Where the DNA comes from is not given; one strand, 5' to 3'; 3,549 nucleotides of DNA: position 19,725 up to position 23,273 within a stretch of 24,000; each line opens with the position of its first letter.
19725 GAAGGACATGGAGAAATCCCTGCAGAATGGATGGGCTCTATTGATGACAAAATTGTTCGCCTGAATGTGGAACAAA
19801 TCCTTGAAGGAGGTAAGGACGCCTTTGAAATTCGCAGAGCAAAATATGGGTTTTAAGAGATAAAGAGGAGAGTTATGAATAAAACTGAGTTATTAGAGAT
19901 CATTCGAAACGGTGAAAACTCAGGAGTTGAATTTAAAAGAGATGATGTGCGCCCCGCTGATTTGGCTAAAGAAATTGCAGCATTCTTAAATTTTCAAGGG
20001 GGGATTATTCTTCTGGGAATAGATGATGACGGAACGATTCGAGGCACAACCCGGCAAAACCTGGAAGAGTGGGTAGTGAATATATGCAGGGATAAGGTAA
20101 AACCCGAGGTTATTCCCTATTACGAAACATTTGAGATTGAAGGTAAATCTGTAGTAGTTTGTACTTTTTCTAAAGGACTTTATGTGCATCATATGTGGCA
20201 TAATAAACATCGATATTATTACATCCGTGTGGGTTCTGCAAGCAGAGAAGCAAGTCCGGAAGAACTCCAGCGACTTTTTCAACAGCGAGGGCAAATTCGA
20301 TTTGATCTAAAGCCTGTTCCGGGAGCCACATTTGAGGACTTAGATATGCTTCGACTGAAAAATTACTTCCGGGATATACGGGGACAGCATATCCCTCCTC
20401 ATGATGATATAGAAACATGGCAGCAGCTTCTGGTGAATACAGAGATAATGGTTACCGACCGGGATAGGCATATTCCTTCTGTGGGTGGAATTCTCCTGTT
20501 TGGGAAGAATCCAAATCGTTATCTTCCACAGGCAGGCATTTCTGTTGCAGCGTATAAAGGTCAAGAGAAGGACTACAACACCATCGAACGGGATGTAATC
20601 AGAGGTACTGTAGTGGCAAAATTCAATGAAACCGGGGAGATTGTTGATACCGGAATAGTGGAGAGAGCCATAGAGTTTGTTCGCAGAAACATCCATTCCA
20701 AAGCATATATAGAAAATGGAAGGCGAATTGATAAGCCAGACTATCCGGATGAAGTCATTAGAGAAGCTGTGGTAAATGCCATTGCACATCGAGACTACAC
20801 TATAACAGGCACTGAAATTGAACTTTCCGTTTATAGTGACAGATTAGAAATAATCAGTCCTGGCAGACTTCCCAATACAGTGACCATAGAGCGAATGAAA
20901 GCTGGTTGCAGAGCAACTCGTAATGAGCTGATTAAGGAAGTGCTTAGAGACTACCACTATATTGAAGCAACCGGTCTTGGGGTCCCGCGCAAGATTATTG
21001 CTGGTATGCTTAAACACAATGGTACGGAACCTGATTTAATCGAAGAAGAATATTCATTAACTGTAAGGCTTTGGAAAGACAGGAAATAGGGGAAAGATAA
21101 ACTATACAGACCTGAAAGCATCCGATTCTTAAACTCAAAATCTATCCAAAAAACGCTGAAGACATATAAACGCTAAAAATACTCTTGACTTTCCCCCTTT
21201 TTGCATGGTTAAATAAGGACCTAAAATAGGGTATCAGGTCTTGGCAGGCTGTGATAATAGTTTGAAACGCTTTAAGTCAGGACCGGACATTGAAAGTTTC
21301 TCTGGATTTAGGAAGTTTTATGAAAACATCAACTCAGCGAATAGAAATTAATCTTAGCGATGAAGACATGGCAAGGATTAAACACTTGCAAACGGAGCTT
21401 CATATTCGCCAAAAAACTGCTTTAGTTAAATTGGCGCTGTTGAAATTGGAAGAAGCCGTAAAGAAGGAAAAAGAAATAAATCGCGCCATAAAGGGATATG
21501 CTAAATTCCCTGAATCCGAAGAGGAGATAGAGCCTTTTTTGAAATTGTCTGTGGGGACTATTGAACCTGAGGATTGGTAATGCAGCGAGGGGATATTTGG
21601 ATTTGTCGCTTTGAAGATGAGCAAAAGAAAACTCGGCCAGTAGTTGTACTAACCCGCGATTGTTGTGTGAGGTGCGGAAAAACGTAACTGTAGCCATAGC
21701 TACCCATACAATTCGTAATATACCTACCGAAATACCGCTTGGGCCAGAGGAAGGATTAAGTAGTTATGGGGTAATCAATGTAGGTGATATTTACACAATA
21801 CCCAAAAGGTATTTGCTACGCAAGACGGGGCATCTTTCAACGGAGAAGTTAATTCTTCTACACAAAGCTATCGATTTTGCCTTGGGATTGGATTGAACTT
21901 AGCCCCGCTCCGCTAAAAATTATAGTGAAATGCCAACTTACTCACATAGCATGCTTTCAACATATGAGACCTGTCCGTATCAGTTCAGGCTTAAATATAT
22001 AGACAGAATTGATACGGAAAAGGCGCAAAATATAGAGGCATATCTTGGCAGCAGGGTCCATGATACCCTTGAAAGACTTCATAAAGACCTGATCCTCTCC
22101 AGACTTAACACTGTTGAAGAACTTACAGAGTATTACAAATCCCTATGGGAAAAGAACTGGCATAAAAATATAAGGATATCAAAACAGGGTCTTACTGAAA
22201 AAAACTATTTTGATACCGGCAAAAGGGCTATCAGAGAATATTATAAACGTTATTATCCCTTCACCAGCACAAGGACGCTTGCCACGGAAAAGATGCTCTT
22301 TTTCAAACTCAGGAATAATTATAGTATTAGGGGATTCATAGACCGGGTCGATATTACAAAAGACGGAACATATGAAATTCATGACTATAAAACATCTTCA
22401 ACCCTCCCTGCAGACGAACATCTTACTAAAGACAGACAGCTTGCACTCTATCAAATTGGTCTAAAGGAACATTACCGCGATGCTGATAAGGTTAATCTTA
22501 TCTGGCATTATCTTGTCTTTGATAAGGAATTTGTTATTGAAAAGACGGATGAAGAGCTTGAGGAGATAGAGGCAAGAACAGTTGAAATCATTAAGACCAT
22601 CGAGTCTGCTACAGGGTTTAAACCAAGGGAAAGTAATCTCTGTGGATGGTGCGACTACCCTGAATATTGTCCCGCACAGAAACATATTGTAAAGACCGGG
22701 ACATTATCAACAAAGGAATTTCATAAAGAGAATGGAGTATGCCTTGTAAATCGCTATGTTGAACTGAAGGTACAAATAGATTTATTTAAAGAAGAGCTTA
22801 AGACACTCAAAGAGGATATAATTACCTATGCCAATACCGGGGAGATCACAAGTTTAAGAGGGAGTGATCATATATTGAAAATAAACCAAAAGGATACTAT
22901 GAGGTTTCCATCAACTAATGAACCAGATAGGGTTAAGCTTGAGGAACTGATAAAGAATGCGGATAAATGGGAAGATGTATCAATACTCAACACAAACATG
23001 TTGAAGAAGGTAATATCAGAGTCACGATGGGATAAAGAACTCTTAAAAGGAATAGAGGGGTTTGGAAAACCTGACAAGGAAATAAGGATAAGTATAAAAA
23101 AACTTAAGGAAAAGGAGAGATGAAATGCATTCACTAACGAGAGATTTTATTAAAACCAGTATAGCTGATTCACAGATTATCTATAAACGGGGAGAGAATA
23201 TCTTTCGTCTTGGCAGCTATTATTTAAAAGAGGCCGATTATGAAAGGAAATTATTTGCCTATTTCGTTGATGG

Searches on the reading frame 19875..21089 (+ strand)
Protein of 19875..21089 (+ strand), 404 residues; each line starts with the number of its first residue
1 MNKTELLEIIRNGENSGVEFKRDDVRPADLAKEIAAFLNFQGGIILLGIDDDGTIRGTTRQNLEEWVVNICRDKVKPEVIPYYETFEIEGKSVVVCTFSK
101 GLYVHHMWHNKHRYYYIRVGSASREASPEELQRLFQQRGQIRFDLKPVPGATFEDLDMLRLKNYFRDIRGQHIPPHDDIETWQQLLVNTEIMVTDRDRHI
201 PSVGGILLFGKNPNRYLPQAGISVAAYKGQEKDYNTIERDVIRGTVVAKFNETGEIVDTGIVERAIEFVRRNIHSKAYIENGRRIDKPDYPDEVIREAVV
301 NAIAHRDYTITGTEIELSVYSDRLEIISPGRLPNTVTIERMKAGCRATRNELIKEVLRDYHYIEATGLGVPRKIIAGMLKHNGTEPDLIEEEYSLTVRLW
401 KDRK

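Call 37: search_protein_families(library=ncbifam, max_evalue=0.001, proteins=[window:19875-21089:+])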
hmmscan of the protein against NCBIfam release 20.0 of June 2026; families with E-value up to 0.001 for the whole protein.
window:19875-21089:+ (404 aa): 0 families

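Call 90: search_protein_families(library=pfam, max_evalue=0.001, proteins=[window:19875-21089:+])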
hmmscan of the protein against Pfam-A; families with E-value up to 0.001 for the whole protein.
window:19875-21089:+ (404 aa): 2 families
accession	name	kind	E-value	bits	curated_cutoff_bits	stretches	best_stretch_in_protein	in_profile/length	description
PF13749.12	HATPase_c_4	-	8.5e-22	77.4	26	1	312-399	1-89/89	Putative ATP-dependent DNA helicase recG C-terminal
PF04326.19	SLFN_AlbA_2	-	4e-20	72.9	25.3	1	14-126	1-117/118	Schlafen, AlbA_2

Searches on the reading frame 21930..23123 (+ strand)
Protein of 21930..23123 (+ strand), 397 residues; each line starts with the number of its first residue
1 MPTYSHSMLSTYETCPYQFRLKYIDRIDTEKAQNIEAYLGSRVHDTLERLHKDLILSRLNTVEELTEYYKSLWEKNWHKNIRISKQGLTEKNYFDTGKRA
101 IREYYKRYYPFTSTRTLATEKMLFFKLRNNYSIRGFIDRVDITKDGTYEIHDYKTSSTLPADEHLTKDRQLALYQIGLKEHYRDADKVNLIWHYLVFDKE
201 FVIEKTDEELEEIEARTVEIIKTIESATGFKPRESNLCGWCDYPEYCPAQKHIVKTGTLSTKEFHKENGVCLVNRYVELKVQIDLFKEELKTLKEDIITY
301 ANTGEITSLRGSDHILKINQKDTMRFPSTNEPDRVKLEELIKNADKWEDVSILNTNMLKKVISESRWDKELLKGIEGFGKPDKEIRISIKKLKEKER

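Call 37: search_protein_families(library=ncbifam, max_evalue=0.001, proteins=[window:21930-23123:+])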
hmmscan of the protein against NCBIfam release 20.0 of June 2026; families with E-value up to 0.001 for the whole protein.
window:21930-23123:+ (397 aa): 2 families
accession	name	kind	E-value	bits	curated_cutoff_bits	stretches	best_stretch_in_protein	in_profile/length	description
TIGR00372.1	cas4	equivalog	3.9e-10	39.9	65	1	116-248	52-179/180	CRISPR-associated protein Cas4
TIGR02786.1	addB_alphas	equivalog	2.4e-09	35.9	486.5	1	21-210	775-963/1024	double-strand break repair protein AddB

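Call 90: search_protein_families(library=pfam, max_evalue=0.001, proteins=[window:21930-23123:+])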
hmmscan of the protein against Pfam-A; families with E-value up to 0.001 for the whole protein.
window:21930-23123:+ (397 aa): 2 families
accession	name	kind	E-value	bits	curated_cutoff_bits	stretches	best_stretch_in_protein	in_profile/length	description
PF12705.13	PDDEXK_1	-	1.7e-35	123.6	22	1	4-248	2-247/247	PD-(D/E)XK nuclease superfamily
PF01930.23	Cas_Cas4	-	2.9e-08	34.4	22.7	1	136-247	55-158/160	Domain of unknown function DUF83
